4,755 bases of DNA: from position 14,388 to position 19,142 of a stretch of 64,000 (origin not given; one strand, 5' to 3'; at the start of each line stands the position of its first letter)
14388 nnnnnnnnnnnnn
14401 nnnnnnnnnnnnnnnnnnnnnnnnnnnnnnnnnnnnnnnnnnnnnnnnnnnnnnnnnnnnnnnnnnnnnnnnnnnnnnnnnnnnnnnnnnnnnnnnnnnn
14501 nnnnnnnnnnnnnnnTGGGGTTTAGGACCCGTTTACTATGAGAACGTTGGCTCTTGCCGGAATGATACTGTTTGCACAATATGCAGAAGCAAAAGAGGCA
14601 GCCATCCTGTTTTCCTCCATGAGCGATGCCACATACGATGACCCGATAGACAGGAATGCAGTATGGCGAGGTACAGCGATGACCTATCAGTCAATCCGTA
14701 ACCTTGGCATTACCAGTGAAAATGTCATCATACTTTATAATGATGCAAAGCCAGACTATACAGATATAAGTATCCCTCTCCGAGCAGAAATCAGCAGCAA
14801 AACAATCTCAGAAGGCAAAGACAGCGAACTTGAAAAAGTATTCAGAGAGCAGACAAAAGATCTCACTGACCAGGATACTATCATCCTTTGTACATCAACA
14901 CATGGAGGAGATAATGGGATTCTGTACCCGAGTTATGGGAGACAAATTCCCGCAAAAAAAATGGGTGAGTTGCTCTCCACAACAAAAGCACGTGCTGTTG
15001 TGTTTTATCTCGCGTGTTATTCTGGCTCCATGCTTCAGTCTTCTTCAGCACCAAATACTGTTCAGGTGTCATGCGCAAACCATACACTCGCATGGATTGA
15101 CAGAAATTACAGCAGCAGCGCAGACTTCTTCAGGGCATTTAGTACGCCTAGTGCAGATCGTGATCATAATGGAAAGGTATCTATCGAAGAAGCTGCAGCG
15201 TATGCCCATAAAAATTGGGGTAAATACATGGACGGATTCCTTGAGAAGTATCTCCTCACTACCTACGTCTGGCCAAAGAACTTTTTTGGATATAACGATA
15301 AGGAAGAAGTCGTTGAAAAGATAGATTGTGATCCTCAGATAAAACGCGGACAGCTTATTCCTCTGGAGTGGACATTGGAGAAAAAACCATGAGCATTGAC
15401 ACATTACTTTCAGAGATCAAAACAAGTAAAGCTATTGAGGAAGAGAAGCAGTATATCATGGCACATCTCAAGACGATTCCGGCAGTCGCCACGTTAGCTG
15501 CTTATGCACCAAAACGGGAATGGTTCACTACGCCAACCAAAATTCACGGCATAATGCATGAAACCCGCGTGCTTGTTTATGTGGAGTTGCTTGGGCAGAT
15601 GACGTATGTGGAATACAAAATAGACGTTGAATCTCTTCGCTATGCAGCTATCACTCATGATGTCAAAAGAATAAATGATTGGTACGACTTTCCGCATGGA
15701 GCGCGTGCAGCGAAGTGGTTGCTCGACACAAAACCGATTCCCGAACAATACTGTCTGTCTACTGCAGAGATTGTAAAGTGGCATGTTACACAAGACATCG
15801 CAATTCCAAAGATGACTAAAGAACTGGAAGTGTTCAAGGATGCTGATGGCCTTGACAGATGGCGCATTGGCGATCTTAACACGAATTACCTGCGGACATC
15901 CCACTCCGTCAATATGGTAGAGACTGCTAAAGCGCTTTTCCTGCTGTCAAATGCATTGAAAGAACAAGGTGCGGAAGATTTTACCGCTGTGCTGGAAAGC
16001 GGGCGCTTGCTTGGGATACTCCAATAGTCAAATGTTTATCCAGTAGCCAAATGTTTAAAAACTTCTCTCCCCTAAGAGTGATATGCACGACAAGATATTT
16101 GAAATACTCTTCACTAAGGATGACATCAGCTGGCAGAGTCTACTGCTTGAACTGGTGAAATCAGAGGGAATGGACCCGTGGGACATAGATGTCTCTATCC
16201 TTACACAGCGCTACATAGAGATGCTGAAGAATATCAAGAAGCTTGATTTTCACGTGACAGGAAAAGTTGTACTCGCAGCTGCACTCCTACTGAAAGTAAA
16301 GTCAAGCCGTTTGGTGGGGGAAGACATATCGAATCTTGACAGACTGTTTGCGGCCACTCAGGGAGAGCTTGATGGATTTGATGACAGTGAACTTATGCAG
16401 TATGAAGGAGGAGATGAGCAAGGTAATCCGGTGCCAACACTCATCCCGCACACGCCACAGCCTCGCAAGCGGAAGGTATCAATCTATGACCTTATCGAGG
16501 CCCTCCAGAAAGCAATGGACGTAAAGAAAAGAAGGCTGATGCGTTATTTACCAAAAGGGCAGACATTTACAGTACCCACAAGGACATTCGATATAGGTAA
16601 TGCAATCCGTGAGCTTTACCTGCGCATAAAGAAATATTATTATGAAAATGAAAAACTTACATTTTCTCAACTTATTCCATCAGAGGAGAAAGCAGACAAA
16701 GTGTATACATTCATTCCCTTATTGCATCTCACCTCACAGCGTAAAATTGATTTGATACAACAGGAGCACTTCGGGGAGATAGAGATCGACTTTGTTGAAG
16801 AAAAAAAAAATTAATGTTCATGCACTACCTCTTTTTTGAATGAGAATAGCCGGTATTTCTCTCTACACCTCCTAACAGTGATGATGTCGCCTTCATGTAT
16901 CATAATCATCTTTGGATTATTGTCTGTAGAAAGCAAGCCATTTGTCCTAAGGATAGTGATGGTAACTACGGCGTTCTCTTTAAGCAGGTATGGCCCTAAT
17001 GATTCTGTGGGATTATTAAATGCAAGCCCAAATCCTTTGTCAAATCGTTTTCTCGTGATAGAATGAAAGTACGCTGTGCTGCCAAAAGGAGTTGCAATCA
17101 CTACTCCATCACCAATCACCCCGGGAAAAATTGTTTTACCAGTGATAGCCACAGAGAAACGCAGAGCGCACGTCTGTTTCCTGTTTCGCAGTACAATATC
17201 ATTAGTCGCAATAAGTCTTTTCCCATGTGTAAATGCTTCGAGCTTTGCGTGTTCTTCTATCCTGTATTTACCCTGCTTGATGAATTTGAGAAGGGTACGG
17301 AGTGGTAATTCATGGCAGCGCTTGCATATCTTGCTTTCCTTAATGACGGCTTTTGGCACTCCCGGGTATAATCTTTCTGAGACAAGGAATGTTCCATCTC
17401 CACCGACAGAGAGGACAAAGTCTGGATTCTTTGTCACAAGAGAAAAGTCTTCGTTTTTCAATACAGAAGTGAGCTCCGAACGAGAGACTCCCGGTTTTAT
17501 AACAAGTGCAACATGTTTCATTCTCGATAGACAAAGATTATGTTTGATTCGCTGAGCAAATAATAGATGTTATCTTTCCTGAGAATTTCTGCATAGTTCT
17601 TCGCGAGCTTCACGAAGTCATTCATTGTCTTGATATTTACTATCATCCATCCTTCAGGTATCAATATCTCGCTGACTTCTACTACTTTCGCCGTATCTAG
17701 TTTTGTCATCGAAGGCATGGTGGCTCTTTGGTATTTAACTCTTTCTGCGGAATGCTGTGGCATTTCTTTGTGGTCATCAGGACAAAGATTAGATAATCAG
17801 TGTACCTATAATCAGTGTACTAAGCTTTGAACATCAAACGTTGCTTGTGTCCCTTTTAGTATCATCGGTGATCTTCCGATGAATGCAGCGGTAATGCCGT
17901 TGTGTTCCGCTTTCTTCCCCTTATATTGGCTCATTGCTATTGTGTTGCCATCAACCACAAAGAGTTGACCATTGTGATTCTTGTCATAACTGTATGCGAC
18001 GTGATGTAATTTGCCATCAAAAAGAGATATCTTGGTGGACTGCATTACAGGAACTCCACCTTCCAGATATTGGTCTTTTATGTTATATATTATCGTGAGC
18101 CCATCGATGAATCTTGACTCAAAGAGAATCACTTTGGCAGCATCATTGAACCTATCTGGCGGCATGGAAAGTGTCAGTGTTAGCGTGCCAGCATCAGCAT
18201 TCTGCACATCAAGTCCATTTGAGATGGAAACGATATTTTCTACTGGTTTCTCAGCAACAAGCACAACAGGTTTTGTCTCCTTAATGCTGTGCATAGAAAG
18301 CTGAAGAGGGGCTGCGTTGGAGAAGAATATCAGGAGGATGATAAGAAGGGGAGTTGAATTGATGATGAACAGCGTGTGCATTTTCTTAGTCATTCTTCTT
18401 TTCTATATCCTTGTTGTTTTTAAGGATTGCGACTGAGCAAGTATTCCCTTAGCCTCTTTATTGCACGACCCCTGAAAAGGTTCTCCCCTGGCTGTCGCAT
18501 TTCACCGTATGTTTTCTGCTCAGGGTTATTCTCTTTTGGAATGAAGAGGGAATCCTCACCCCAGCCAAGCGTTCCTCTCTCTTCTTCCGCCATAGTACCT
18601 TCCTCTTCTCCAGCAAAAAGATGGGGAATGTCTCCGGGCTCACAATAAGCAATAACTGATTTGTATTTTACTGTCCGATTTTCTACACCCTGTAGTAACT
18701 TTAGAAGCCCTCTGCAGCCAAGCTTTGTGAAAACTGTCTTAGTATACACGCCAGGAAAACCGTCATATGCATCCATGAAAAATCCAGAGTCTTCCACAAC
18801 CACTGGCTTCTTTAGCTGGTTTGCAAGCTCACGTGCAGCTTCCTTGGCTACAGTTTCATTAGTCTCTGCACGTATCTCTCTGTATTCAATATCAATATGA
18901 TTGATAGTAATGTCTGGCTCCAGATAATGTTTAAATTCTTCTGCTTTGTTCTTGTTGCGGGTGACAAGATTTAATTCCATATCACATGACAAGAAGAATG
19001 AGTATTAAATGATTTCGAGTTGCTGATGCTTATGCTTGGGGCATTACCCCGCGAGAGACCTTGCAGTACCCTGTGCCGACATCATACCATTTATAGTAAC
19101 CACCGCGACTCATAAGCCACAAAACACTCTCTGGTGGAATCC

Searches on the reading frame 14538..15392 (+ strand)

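Call 7: search_protein_families(library=pfam, proteins=[window:14538-15392:+], max_evalue=0.001)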
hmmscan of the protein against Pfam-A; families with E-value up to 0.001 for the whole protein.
window:14538-15392:+ (284 aa): 1 family
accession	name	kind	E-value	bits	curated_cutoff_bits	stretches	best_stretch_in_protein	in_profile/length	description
PF01650.23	Peptidase_C13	-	9.5e-10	38.9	22.8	1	92-182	69-183/258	Peptidase C13 family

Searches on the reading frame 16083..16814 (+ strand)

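Call 7: search_protein_families(library=pfam, proteins=[window:16083-16814:+], max_evalue=0.001)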
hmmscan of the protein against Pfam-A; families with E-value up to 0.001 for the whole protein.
window:16083-16814:+ (243 aa): 1 family
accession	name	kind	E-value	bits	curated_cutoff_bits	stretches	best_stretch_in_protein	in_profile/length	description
PF02616.19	SMC_ScpA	-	1.9e-16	61.2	24.6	2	131-236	128-230/232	Segregation and condensation protein ScpA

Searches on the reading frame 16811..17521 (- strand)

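Call 7: search_protein_families(library=pfam, proteins=[window:16811-17521:-], max_evalue=0.001)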
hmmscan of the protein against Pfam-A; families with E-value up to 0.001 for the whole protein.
window:16811-17521:- (236 aa): 1 family
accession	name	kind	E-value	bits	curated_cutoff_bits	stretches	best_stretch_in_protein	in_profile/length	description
PF20143.4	NAD_kinase_C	-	1.1e-06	28.9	23.7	1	107-225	2-123/126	ATP-NAD kinase C-terminal domain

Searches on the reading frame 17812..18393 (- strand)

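Call 7: search_protein_families(library=pfam, proteins=[window:17812-18393:-], max_evalue=0.001)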
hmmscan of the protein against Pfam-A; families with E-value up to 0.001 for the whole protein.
window:17812-18393:- (193 aa): 1 family
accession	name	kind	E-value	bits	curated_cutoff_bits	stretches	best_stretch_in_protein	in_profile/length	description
PF13385.13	Laminin_G_3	-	0.00086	19.9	27.6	0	118-185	70-130/151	Concanavalin A-like lectin/glucanases superfamily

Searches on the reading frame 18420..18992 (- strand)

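Call 8: search_protein_families(library=pfam, proteins=[window:18420-18992:-], max_evalue=0.001)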
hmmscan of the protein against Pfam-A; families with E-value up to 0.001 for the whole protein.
window:18420-18992:- (190 aa): 1 family
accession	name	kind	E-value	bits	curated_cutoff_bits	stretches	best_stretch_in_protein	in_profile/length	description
PF01725.21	Ham1p_like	-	1.1e-35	123.6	22.5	1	8-184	2-186/186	Ham1 family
